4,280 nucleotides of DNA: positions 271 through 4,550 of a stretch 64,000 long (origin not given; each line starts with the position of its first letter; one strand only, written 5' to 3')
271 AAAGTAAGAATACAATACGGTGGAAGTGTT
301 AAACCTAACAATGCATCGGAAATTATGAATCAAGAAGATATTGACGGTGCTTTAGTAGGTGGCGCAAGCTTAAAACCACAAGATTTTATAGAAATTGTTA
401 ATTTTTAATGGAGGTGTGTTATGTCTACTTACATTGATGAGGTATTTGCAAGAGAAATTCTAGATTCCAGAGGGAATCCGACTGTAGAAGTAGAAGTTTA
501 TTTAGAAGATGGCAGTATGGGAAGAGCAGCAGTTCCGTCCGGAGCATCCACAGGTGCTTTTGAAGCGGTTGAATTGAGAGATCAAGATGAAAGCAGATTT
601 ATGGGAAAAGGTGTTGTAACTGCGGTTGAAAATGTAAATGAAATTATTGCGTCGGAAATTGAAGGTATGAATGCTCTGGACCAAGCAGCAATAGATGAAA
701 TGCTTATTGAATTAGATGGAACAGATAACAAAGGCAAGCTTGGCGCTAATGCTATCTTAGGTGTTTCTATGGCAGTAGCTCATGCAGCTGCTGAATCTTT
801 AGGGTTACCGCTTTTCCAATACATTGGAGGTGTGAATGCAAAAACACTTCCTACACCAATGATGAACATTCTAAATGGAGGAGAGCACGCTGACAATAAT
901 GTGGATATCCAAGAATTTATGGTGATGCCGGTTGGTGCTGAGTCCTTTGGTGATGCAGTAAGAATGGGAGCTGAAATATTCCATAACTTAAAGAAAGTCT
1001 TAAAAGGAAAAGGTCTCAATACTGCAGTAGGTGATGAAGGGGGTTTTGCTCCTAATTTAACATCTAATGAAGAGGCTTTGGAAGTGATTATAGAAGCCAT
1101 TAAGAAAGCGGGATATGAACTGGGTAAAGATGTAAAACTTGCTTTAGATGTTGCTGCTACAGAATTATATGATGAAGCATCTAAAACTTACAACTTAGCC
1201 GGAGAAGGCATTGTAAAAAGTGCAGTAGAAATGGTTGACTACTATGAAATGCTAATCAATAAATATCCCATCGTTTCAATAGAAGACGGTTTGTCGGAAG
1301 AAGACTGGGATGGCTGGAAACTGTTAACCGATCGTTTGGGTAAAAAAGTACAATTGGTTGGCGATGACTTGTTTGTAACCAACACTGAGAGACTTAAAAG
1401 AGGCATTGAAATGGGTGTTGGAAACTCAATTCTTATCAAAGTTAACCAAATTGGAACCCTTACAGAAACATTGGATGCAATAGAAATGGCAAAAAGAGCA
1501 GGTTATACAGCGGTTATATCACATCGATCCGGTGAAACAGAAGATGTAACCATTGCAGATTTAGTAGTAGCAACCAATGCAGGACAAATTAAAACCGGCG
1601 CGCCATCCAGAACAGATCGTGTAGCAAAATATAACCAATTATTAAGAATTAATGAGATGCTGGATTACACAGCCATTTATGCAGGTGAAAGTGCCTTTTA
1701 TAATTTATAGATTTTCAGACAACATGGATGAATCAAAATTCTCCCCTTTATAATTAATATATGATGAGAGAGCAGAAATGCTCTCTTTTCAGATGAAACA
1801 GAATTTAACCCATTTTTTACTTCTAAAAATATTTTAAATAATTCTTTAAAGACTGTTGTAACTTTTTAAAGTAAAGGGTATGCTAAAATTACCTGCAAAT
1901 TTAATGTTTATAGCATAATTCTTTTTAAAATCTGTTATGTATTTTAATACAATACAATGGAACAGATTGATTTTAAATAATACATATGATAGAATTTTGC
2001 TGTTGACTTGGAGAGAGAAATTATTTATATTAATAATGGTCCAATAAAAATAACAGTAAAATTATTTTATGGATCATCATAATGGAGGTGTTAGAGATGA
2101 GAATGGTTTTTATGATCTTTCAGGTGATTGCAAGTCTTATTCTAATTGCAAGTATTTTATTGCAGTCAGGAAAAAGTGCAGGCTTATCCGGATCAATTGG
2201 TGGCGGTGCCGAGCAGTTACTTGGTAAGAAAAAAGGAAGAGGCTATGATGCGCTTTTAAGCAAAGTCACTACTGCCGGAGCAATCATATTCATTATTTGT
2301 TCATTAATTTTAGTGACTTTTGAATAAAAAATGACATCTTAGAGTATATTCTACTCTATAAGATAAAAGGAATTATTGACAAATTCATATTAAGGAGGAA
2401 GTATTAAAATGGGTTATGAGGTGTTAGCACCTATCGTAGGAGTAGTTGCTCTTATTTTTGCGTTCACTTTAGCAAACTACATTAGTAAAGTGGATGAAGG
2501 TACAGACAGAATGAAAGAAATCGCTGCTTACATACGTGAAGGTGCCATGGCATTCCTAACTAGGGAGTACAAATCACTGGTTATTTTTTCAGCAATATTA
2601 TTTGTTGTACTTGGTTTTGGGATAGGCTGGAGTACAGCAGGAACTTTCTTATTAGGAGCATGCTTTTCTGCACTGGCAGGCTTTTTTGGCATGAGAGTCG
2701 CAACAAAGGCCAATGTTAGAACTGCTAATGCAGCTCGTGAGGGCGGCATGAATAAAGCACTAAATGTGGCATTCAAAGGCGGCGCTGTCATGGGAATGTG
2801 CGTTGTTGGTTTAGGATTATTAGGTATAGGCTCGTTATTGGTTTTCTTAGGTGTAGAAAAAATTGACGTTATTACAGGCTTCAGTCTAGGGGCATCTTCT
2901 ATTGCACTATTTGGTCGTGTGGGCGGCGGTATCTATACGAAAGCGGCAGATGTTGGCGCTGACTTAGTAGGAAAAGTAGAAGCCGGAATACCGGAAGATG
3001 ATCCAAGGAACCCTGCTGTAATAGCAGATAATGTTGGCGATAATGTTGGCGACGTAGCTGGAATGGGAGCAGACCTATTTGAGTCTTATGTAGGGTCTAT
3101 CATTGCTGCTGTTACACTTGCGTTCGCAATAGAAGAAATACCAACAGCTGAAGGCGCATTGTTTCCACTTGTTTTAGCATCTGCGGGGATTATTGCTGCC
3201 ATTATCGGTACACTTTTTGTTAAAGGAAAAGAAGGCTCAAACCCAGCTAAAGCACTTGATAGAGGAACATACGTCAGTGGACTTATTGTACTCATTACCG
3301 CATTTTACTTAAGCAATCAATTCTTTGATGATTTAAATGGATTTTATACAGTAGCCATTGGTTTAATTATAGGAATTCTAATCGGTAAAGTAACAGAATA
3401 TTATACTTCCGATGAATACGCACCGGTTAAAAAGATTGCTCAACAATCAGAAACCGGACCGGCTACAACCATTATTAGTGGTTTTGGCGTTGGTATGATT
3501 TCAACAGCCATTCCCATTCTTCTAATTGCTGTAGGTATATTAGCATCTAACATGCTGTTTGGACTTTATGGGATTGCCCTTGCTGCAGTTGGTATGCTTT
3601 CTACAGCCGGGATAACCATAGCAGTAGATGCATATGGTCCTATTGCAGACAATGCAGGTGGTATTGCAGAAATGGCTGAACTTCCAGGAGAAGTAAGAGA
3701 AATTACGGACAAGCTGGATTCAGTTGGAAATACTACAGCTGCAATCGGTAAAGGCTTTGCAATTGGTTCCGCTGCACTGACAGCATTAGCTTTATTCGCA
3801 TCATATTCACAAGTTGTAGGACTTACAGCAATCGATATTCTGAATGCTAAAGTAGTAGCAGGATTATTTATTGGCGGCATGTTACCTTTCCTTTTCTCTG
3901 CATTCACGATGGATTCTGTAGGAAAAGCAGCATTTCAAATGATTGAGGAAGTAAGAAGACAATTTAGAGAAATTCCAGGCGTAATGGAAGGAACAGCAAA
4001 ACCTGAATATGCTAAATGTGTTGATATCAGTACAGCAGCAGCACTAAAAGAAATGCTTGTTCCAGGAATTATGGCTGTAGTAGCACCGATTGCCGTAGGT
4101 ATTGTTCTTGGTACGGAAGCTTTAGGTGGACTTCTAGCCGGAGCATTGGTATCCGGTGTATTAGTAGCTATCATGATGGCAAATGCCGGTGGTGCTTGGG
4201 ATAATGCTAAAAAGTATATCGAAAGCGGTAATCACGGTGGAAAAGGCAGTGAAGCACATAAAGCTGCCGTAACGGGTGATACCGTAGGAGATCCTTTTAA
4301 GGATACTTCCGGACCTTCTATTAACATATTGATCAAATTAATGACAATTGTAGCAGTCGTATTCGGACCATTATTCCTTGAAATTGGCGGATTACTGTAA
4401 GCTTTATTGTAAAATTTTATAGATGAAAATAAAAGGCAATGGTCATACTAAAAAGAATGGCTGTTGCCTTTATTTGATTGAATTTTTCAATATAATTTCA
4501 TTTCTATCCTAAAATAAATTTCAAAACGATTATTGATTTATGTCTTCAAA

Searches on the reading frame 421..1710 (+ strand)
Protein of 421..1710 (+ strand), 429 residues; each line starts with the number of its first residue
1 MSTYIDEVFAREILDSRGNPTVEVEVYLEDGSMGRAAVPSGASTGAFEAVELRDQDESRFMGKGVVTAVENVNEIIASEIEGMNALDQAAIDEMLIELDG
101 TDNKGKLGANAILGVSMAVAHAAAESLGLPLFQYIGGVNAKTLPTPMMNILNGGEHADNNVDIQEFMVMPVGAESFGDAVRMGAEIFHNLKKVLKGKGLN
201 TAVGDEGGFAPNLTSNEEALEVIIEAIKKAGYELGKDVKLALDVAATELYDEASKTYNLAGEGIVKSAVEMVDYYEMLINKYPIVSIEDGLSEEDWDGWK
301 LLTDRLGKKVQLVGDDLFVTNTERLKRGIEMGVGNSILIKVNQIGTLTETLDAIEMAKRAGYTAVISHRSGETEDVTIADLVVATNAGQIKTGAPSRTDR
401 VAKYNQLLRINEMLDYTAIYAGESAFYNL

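Call 61: search_protein_families(library=pfam, proteins=[window:421-1710:+], max_evalue=0.00001)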
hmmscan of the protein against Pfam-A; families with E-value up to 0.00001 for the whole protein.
window:421-1710:+ (429 aa): 2 families
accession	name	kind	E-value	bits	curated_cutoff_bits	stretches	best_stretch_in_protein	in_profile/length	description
PF00113.28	Enolase_C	-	1.2e-135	451.9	21.5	1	141-427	2-294/296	Enolase, C-terminal TIM barrel domain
PF03952.21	Enolase_N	-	1.4e-61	206.9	35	1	5-135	1-131/131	Enolase, N-terminal domain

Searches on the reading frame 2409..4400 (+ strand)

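Call 61: search_protein_families(library=pfam, proteins=[window:2409-4400:+], max_evalue=0.00001)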
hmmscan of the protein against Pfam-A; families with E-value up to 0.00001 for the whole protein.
window:2409-4400:+ (663 aa): 1 family
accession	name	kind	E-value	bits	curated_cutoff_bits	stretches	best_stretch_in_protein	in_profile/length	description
PF03030.21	H_PPase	-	1.4e-285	949.5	29.7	1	12-652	1-645/645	Inorganic H+ pyrophosphatase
